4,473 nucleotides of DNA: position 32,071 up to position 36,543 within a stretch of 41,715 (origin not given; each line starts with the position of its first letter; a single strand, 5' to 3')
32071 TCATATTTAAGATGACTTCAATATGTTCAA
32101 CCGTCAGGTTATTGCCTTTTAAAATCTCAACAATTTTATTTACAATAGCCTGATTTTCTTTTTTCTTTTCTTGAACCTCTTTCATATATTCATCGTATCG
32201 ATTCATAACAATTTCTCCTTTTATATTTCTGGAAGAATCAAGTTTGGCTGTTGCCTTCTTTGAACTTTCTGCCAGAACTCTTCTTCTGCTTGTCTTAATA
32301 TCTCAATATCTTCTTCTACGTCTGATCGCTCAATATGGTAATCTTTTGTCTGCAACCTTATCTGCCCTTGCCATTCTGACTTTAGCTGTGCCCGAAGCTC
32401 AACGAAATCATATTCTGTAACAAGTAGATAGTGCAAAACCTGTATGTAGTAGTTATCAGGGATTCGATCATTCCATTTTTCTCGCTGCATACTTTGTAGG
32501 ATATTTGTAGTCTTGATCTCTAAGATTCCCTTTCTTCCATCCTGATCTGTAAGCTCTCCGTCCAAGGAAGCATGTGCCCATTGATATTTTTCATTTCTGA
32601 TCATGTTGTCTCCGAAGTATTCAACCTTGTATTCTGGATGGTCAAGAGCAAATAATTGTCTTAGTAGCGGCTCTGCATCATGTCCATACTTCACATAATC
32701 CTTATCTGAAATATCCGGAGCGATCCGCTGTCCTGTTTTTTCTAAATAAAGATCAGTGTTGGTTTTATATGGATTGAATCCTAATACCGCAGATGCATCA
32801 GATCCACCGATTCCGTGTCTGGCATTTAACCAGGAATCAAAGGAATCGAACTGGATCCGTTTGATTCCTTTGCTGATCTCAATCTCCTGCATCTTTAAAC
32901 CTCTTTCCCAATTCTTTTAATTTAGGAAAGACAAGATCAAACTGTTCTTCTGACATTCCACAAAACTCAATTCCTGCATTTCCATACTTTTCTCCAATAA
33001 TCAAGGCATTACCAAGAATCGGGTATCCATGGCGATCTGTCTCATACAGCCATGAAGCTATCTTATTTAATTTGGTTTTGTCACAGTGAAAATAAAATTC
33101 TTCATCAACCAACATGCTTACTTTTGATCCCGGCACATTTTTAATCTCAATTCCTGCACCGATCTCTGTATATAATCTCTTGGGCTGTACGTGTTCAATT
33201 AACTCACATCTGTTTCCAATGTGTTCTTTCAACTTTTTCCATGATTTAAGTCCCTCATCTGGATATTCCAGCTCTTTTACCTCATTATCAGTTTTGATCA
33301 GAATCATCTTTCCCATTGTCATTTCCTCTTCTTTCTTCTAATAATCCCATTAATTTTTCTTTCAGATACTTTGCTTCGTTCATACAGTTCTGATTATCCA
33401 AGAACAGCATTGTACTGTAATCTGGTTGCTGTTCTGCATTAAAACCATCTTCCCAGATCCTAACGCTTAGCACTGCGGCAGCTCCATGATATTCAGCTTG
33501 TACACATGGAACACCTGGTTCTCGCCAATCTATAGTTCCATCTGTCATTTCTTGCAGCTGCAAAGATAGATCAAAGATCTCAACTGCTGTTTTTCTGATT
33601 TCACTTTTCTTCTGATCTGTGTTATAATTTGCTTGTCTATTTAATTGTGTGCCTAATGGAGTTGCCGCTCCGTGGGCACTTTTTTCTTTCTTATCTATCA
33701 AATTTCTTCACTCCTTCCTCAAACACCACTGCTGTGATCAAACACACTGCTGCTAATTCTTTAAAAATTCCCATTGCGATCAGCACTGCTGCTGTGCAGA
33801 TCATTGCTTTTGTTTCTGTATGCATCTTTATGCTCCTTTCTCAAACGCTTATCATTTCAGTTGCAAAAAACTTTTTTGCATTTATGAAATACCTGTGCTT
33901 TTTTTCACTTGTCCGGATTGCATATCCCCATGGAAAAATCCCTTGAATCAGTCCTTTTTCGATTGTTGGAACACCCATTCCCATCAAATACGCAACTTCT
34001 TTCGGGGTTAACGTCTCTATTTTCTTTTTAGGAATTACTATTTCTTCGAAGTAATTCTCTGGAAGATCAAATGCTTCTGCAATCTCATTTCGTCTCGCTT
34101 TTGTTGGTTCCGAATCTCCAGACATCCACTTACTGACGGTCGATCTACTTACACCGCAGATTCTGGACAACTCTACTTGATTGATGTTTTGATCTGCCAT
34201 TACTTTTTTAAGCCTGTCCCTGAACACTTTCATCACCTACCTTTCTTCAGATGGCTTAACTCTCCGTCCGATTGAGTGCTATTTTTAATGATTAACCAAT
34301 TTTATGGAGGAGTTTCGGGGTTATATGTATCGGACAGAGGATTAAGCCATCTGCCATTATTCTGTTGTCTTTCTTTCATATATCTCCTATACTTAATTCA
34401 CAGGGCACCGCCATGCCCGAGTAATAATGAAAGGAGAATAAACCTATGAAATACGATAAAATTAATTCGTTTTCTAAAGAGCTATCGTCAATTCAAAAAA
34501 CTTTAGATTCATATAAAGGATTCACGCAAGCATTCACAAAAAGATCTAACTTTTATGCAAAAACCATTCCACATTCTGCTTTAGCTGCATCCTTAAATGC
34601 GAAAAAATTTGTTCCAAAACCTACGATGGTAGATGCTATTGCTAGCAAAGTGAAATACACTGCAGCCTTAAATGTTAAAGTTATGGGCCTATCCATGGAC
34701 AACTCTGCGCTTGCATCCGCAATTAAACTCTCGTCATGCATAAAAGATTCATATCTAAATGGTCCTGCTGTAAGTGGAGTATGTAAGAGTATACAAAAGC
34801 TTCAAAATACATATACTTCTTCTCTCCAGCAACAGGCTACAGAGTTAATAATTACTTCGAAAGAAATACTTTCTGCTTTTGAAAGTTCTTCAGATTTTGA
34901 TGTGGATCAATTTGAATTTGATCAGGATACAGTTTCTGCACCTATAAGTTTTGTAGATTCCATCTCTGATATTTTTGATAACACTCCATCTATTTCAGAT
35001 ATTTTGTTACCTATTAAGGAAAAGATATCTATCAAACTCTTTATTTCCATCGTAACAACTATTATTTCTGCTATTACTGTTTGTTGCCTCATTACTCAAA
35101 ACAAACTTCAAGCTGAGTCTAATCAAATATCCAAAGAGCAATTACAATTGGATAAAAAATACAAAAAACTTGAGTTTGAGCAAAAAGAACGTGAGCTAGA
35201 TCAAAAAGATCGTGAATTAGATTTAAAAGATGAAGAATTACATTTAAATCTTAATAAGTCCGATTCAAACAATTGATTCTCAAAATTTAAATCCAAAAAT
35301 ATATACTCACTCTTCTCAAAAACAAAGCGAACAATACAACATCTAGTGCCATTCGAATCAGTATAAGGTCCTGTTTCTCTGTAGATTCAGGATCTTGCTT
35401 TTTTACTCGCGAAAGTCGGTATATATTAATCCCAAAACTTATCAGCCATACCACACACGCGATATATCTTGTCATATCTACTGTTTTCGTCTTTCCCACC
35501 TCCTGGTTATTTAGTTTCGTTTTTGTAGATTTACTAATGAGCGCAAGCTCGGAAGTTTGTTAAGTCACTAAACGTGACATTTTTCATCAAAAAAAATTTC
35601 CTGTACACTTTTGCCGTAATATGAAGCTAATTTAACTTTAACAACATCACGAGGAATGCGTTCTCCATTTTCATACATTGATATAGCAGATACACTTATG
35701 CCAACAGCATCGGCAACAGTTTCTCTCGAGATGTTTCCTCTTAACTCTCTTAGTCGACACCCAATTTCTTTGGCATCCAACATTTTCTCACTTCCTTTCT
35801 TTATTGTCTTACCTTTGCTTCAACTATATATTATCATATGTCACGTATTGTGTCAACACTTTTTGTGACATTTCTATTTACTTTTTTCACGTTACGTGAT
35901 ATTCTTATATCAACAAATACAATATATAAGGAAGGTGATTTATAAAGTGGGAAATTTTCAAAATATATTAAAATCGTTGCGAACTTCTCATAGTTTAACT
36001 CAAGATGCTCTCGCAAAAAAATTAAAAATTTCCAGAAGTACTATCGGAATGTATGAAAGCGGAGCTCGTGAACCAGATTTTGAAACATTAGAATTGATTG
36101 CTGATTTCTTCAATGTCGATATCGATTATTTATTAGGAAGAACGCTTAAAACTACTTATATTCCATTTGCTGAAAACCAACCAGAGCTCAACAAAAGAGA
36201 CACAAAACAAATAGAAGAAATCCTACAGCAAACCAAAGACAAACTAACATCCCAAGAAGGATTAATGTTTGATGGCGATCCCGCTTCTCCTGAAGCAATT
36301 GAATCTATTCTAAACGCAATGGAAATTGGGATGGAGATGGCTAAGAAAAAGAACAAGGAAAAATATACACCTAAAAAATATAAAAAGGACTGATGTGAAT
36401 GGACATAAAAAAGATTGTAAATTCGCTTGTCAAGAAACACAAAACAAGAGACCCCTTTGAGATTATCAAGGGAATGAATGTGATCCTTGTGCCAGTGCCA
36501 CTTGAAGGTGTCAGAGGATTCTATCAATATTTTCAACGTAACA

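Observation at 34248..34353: A second long hairpin, paralogous to 26383-26615, with five compensated base-pair changes and the same placement before a start codon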

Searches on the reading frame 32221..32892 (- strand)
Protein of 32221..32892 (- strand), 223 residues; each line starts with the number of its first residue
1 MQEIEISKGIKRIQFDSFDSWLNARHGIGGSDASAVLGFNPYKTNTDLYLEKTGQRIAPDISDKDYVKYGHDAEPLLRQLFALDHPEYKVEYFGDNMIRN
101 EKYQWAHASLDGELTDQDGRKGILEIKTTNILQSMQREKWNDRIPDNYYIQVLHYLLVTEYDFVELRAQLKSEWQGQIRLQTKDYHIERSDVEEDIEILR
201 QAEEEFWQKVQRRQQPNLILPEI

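Call 7: search_protein_families(library=pfam, proteins=[window:32221-32892:-], max_evalue=0.01)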
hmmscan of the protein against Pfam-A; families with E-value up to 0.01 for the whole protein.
window:32221-32892:- (223 aa): 1 family
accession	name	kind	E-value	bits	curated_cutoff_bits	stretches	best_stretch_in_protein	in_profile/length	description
PF09588.16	YqaJ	-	5.1e-29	101.9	22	1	21-162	2-150/150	YqaJ-like viral recombinase domain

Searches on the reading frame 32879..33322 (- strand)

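Call 7: search_protein_families(library=pfam, proteins=[window:32879-33322:-], max_evalue=0.01)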
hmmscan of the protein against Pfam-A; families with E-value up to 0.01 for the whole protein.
window:32879-33322:- (147 aa): 1 family
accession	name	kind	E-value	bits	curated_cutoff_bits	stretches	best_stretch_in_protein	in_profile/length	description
PF12957.13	DUF3846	-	0.00029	21.4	27.5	1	47-130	21-97/103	Domain of unknown function (DUF3846)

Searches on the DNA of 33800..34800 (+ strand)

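Call 6: search_dna_similar(query=window:33800-34800:+, collection=phages, mode=distant, max_rows=30)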
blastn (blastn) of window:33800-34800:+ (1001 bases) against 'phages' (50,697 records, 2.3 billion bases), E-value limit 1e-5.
Records with a match: 1; places in all: 1; records where one place covers at least 80% of the query: 0.
Best place of each record, by identity: 80-90% 1.
By first word of the organism name: Ruminococcus 1.
By host as written in the record: Mediterraneibacter gnavus (Ruminococcus gnavus) DB_YZ_1 1.
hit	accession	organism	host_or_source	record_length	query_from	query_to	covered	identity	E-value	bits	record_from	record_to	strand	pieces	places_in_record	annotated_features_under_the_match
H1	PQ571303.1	Ruminococcus phage RG-TP1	Mediterraneibacter gnavus (Ruminococcus ...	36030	566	637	7%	82.2%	3e-7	64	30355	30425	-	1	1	3-hydroxyacyl-CoA dehydrogenase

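Call 18: search_rna_families(source=window, start=34150, end=34500, threshold=evalue, max_evalue=10)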
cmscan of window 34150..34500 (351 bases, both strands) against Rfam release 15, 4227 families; matches with E-value up to 10: 12.
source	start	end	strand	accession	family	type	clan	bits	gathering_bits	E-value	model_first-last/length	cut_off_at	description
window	34356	34439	-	RF00429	SNORA29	Gene; snRNA; snoRNA; HACA-box;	CL00030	19.3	50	0.58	1-140/140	no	Small nucleolar RNA SNORA29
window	34248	34353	-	RF03933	MIR6445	Gene; miRNA;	-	17.4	100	0.85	1-117/117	no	MIR6445 microRNA precursor family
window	34370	34500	-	RF01291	SNORD97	Gene; snRNA; snoRNA; CD-box;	-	17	45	1.7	1-142/142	no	Small nucleolar RNA SNORD97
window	34248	34353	+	RF03933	MIR6445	Gene; miRNA;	-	16.5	100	1.5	1-117/117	no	MIR6445 microRNA precursor family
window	34367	34485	-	RF02159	PART1_1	Gene; lncRNA;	-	16.1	65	5.4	115-218/218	no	Prostate androgen-regulated transcript 1 conserved region 1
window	34238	34359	-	RF04223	MIR2619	Gene; miRNA;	-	15.2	113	0.34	1-202/202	no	MIR2619 microRNA precursor family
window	34227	34249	-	RF01360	CRISPR-DR47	Gene; CRISPR;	-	14.9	39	4.2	1-37/37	no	CRISPR RNA direct repeat element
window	34173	34213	+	RF00321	snoZ247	Gene; snRNA; snoRNA; CD-box;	-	14.6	38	2.8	1-139/139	no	Small nucleolar RNA Z247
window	34247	34354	-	RF04202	MIR5380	Gene; miRNA;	-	14.1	150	6.4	1-137/137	no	MIR5380 microRNA precursor family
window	34190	34247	-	RF01622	ceN22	Gene; snRNA; snoRNA; CD-box;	-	13.8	45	6.9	1-76/76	no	Nematode snoRNA ceN22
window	34248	34353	+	RF01043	MIR1023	Gene; miRNA;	-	13.5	90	2.6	20-148/165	no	MIR1023 microRNA precursor family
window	34285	34374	+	RF02306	TtnuCD32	Gene; snRNA; snoRNA; CD-box;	-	12.9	100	6.3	1-98/98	no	Tetrahymena snoRNA TtnuCD32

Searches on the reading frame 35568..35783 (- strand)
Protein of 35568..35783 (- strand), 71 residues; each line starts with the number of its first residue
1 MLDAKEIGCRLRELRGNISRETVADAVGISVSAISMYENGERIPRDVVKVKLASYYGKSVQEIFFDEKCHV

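Call 54: search_protein_families(library=pfam, proteins=[window:35568-35783:-], max_evalue=0.001)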
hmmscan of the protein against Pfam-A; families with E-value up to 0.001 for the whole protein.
window:35568-35783:- (71 aa): 3 families
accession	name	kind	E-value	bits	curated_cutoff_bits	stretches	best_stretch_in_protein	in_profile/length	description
PF01381.28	HTH_3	-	7.7e-13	48.7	23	1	11-63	4-55/55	Helix-turn-helix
PF13560.12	HTH_31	-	1.2e-09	38.8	27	1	6-59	1-57/64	Helix-turn-helix domain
PF12844.13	HTH_19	-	4.2e-05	23.8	30.2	1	10-62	3-57/64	Helix-turn-helix domain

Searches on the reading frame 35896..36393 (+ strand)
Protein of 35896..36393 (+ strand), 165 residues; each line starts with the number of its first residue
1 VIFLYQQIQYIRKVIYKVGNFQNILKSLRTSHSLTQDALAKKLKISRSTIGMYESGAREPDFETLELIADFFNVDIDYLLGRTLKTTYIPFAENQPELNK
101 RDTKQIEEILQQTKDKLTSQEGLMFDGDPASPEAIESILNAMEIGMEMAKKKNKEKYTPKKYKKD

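Call 7: search_protein_families(library=pfam, proteins=[window:35896-36393:+], max_evalue=0.01)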
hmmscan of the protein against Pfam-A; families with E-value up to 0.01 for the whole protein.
window:35896-36393:+ (165 aa): 5 families
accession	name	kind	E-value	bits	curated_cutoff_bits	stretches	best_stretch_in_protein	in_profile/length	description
PF01381.28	HTH_3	-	1.1e-17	64.2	23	1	25-79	1-55/55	Helix-turn-helix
PF12844.13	HTH_19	-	6.5e-12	45.6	30.2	1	25-80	4-59/64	Helix-turn-helix domain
PF13560.12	HTH_31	-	2.1e-09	38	27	1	25-75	6-57/64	Helix-turn-helix domain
PF13443.12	HTH_26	-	4.4e-06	27.3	22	1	25-80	2-58/63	Cro/C1-type HTH DNA-binding domain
PF08279.18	HTH_11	-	0.00052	20.3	25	1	23-50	4-32/55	HTH domain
